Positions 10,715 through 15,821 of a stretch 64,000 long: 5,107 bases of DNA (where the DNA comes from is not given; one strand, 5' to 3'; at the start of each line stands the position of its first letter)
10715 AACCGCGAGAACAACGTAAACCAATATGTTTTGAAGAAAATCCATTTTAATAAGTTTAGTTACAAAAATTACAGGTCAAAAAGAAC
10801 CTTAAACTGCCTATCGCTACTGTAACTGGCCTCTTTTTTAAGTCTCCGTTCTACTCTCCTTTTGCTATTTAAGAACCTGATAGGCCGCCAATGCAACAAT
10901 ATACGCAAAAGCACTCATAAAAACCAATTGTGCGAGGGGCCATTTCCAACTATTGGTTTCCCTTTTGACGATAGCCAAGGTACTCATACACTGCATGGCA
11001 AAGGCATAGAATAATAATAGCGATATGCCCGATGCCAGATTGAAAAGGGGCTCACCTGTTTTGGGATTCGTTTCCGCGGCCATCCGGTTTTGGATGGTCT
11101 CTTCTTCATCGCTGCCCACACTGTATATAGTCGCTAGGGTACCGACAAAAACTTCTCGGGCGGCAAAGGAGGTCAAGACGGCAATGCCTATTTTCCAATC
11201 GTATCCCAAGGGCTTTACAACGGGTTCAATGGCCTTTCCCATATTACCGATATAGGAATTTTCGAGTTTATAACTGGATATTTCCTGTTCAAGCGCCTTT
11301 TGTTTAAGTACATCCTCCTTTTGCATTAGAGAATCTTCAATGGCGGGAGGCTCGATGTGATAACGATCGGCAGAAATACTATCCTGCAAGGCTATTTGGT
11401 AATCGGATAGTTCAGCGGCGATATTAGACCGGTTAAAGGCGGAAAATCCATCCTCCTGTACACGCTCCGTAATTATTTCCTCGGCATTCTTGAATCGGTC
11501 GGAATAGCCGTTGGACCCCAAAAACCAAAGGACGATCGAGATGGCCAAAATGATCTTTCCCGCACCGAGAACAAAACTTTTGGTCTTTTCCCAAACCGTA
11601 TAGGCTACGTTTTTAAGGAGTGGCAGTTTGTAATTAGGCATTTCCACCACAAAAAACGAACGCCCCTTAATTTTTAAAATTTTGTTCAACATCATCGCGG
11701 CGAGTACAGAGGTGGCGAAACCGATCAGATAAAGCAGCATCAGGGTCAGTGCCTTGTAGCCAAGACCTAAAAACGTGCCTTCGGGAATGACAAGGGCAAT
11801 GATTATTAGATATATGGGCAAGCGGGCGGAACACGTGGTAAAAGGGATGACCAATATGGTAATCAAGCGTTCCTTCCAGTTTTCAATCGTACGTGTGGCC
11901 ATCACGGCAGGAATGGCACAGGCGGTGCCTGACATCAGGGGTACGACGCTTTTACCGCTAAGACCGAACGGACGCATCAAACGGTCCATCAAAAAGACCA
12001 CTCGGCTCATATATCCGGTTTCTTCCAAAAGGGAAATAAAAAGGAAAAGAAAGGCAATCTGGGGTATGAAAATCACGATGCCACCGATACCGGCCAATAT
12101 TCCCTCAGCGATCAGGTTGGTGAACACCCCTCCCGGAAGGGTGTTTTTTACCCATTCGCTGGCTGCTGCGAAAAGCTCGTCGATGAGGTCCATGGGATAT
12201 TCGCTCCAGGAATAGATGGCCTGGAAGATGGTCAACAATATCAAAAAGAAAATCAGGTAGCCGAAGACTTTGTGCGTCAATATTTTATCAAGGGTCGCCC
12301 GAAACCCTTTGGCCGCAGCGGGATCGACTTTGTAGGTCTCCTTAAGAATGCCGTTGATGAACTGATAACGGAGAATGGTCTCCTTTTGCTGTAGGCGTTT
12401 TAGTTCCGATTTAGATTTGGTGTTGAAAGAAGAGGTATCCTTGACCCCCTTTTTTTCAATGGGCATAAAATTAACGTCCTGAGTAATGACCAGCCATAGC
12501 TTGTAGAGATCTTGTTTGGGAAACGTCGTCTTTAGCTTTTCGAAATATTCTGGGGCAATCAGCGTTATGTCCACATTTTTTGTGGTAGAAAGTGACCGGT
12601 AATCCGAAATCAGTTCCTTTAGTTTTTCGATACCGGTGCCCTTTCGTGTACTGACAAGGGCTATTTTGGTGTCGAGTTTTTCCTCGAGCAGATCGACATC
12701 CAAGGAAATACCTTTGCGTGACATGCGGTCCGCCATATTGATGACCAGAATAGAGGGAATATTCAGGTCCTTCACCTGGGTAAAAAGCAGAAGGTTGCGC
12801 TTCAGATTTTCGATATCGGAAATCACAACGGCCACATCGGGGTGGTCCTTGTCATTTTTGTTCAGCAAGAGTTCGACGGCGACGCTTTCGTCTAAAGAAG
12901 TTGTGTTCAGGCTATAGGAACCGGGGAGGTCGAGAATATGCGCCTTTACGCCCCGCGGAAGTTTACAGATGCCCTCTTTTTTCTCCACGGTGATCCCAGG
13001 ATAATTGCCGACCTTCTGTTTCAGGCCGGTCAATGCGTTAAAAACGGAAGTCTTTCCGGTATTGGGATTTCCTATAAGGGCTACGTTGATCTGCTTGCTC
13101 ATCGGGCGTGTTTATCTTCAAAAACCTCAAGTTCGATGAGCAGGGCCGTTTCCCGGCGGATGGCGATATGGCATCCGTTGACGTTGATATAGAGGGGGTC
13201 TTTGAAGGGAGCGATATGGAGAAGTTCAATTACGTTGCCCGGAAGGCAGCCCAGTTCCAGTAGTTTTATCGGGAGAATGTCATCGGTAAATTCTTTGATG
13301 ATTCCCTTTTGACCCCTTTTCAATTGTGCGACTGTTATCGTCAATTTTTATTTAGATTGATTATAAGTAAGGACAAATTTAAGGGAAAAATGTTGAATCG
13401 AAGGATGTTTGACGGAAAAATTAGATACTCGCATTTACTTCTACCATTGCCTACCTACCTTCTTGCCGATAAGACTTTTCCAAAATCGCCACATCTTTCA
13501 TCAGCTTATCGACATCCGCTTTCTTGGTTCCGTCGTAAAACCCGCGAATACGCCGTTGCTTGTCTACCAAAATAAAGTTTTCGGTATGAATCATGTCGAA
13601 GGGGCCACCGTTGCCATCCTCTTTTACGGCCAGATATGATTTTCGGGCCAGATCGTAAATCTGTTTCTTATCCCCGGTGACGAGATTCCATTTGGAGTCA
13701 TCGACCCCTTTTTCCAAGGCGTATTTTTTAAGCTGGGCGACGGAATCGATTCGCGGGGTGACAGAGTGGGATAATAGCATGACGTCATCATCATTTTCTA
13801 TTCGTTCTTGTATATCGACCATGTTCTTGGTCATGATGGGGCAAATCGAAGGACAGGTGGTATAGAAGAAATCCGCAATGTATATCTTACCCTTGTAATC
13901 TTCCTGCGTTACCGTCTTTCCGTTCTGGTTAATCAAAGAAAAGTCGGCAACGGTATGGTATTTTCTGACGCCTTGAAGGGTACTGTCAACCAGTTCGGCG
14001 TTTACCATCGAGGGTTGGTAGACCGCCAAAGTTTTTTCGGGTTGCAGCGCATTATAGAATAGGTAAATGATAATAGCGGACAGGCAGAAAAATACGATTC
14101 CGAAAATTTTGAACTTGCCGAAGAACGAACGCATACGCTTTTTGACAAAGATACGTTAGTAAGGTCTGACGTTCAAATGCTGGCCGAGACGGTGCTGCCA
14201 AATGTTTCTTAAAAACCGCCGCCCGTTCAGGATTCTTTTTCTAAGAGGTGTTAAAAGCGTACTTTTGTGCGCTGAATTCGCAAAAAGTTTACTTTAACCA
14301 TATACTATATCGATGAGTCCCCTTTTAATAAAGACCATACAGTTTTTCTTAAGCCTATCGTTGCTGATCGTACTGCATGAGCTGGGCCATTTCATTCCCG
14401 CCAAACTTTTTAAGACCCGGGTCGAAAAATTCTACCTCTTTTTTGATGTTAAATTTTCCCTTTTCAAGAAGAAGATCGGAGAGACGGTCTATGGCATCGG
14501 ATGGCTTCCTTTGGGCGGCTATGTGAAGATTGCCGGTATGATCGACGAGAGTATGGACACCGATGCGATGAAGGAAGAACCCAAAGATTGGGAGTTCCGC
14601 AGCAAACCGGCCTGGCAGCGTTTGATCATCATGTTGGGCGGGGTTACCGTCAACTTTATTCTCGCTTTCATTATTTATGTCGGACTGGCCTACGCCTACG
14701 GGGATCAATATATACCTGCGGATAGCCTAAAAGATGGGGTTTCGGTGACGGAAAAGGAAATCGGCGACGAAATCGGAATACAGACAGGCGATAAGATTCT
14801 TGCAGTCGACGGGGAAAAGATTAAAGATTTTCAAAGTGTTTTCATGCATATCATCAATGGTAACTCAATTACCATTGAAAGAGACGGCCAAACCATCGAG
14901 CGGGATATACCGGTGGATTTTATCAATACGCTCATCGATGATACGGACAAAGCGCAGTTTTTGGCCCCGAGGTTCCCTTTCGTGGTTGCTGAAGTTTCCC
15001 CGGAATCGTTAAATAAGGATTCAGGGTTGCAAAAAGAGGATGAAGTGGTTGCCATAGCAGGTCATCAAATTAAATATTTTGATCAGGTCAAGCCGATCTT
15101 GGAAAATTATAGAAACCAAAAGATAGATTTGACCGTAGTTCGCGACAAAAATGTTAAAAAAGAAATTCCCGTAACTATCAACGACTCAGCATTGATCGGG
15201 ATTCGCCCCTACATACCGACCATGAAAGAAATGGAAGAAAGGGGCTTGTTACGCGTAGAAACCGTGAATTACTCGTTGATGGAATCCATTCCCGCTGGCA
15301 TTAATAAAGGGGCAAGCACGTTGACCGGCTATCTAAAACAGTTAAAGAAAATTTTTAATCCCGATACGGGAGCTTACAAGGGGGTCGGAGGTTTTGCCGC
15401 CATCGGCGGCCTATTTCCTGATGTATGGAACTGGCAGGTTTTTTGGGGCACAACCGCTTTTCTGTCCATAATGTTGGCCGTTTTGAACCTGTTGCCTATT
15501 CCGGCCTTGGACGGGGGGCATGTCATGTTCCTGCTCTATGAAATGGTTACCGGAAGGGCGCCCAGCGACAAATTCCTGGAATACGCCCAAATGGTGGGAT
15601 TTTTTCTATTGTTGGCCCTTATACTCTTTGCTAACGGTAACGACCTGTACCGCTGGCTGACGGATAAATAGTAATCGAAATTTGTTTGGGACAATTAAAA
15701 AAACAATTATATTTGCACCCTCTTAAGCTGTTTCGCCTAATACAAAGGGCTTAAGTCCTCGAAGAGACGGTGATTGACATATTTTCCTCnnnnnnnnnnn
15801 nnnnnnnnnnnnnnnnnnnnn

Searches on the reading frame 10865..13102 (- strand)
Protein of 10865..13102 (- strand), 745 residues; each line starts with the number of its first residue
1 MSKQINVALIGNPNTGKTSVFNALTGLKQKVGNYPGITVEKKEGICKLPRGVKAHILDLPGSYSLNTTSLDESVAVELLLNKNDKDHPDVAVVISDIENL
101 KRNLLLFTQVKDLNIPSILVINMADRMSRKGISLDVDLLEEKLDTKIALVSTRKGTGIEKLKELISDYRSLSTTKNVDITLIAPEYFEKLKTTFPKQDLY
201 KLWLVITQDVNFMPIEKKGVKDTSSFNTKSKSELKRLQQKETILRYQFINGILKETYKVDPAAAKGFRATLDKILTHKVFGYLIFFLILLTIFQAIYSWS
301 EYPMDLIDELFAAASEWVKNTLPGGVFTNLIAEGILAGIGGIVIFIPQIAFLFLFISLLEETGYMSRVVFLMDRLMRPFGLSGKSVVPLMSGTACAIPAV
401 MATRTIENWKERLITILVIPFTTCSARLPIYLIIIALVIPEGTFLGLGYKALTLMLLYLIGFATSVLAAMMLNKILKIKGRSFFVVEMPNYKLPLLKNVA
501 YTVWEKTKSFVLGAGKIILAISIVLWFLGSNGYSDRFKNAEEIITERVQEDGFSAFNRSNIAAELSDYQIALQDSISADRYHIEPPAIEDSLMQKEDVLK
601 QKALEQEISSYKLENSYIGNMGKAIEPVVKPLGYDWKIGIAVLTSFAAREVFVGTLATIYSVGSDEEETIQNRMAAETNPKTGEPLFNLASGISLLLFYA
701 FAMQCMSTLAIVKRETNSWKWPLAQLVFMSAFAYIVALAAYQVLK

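Call 12: search_protein_families(library=pfam, proteins=[window:10865-13102:-], max_evalue=0.001)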
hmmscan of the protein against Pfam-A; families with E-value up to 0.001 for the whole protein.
window:10865-13102:- (745 aa): 4 families
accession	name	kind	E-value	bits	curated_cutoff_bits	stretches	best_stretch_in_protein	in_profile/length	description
PF02421.24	FeoB_N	-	1.9e-51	174.1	27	1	6-164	2-155/156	Ferrous iron transport protein B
PF07670.19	Gate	-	9.6e-41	138.9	29.6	2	343-436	2-102/104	Nucleoside recognition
PF01926.29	MMR_HSR1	-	1.1e-15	58.2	21.9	1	6-122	1-112/113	50S ribosome-binding GTPase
PF07664.17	FeoB_C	-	5.4e-14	52.1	26.6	1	454-506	1-54/54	Ferrous iron transport protein B C terminus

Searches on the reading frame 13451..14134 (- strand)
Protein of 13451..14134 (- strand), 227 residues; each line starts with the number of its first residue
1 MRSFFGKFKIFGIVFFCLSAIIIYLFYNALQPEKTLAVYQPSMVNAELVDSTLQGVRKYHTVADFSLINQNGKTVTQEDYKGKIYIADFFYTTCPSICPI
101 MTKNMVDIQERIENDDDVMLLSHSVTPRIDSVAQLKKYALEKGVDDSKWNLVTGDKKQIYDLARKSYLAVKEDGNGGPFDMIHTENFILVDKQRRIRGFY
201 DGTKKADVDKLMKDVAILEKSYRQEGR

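Call 12: search_protein_families(library=pfam, proteins=[window:13451-14134:-], max_evalue=0.001)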
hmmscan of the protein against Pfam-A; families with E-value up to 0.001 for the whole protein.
window:13451-14134:- (227 aa): 2 families
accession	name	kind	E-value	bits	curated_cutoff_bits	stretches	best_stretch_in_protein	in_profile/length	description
PF02630.20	SCO1-SenC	-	2.8e-30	105.5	22.8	1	63-195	2-133/134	SCO1/SenC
PF00578.27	AhpC-TSA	-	2e-05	25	26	1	61-197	4-122/124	AhpC/TSA family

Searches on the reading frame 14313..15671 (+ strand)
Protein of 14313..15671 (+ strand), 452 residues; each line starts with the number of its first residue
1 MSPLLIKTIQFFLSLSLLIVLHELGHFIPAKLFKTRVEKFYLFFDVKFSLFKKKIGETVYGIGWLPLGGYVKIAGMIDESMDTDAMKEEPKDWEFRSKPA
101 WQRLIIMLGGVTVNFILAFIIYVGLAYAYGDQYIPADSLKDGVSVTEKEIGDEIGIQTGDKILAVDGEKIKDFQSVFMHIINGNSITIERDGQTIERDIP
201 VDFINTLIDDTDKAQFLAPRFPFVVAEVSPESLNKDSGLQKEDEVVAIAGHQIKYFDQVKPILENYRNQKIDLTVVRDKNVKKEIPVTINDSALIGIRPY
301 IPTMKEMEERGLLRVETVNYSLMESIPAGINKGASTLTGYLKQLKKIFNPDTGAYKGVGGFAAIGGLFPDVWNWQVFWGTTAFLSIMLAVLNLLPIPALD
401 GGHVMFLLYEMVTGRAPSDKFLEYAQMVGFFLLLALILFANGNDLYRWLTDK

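Call 12: search_protein_families(library=pfam, proteins=[window:14313-15671:+], max_evalue=0.001)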
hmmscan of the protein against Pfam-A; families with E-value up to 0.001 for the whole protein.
window:14313-15671:+ (452 aa): 6 families
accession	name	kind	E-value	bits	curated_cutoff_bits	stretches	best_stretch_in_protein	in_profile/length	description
PF02163.28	Peptidase_M50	-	2.3e-51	174.7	27.2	1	11-436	2-221/221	Peptidase family M50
PF17820.7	PDZ_6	-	3.4e-11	43.2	27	1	147-178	7-38/54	PDZ domain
PF13180.12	PDZ_2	-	4.7e-07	30.4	27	0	224-282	15-74/80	PDZ domain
PF00595.29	PDZ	-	8.4e-07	29.7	23.2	0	152-175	39-62/81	PDZ domain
PF14685.13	PDZ_Tricorn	-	2.5e-05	24.6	25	0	238-285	37-86/88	Tricorn protease PDZ domain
PF21558.3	Pept_S41_N_bact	-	0.00017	21.9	27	0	154-179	18-43/87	Bacteroidetes, Peptidase, S41 family, N-terminal domain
